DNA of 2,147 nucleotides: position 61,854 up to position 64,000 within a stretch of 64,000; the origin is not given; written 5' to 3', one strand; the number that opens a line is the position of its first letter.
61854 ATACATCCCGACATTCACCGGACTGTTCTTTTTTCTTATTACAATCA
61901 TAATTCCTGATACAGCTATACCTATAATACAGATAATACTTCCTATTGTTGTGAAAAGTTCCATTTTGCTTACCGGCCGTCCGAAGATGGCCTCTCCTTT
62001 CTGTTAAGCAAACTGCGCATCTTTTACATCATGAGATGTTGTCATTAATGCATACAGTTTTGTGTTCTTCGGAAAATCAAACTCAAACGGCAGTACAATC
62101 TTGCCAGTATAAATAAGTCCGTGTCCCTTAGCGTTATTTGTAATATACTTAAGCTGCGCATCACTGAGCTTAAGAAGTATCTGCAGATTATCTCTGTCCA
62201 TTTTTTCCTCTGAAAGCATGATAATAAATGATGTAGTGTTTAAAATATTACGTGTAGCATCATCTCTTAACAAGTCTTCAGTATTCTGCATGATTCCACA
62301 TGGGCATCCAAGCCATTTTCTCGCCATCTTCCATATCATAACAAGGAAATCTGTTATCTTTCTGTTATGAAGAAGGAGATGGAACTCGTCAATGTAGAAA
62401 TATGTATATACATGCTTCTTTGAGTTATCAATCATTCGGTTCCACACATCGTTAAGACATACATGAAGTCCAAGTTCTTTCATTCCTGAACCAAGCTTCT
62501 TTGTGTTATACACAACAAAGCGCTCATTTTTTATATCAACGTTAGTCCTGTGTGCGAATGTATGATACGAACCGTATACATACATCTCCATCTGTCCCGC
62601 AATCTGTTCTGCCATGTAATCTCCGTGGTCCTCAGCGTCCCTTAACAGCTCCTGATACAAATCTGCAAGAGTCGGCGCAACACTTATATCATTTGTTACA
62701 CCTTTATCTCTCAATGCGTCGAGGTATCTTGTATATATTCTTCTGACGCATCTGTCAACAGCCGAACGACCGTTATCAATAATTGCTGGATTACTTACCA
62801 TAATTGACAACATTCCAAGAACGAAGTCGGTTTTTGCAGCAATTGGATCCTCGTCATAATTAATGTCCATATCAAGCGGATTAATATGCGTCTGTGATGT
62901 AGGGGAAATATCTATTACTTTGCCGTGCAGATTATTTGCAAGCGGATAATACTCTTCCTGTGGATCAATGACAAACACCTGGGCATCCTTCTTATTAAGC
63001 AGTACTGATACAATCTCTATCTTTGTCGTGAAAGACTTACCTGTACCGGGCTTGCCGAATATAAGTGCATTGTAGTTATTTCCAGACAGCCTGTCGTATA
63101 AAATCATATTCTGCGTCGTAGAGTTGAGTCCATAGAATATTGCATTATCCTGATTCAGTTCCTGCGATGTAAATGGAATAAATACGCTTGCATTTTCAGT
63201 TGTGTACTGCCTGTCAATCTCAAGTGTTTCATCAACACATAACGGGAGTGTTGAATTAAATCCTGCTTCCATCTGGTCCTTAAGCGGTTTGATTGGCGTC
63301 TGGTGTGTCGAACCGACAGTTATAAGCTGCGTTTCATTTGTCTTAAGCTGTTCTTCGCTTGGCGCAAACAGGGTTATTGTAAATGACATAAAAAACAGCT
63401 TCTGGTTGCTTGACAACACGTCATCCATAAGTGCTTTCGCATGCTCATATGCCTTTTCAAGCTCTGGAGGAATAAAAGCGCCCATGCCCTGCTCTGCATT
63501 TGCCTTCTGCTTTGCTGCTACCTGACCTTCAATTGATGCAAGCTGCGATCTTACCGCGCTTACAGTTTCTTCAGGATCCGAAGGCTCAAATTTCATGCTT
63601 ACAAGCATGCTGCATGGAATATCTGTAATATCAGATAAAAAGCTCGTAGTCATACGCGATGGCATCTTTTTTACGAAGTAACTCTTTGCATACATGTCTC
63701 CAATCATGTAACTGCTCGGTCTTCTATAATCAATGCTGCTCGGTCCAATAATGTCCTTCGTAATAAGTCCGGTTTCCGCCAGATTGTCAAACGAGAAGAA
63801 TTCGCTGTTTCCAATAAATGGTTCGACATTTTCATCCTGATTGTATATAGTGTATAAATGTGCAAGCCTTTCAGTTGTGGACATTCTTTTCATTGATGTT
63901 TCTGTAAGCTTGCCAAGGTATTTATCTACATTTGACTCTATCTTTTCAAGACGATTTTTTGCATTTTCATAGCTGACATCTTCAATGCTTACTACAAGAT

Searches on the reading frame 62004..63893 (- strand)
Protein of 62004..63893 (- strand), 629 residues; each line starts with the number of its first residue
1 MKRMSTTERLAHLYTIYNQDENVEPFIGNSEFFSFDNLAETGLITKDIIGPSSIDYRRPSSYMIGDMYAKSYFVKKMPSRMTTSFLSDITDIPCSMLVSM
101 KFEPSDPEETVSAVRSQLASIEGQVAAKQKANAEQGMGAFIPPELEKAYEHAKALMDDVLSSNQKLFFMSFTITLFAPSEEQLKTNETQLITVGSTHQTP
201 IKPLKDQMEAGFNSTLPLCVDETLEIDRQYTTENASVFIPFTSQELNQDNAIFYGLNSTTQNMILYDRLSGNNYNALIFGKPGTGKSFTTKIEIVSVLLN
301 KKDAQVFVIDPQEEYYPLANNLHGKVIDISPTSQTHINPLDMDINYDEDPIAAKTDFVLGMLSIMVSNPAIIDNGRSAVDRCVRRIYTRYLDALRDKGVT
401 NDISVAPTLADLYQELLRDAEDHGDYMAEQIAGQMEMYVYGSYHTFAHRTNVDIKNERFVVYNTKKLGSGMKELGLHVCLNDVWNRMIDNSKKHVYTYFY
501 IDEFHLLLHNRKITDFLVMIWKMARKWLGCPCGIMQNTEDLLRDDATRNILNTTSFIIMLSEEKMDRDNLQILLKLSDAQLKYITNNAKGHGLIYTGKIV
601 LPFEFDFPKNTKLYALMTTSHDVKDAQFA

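Call 17: search_protein_families(library=pfam, proteins=[window:62004-63893:-], max_evalue=0.001)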
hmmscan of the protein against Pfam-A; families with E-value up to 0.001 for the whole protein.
window:62004-63893:- (629 aa): 4 families
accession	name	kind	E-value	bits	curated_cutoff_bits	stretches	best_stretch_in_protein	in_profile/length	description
PF19044.6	P-loop_TraG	-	2.9e-11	43.1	25.8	1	272-584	28-342/413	TraG P-loop domain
PF01935.23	DUF87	-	3.5e-10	40.8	23.2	1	277-345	27-95/220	Helicase HerA, central domain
PF11130.14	TraC_F_IV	-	4.7e-06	26.3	28.1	1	85-198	250-353/375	TraC protein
PF12846.13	AAA_10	-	0.00014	21.5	27.5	1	272-322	20-68/362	AAA-like domain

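Call 56: search_protein_families(library=phrogs, proteins=[window:62004-63893:-], max_evalue=0.00001)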
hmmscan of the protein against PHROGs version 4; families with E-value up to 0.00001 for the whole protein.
window:62004-63893:- (629 aa): 1 family
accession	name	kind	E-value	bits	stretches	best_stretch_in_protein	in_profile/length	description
phrog_2666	-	head and packaging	4.3e-16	59.7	1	53-315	126-361/555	terminase large subunit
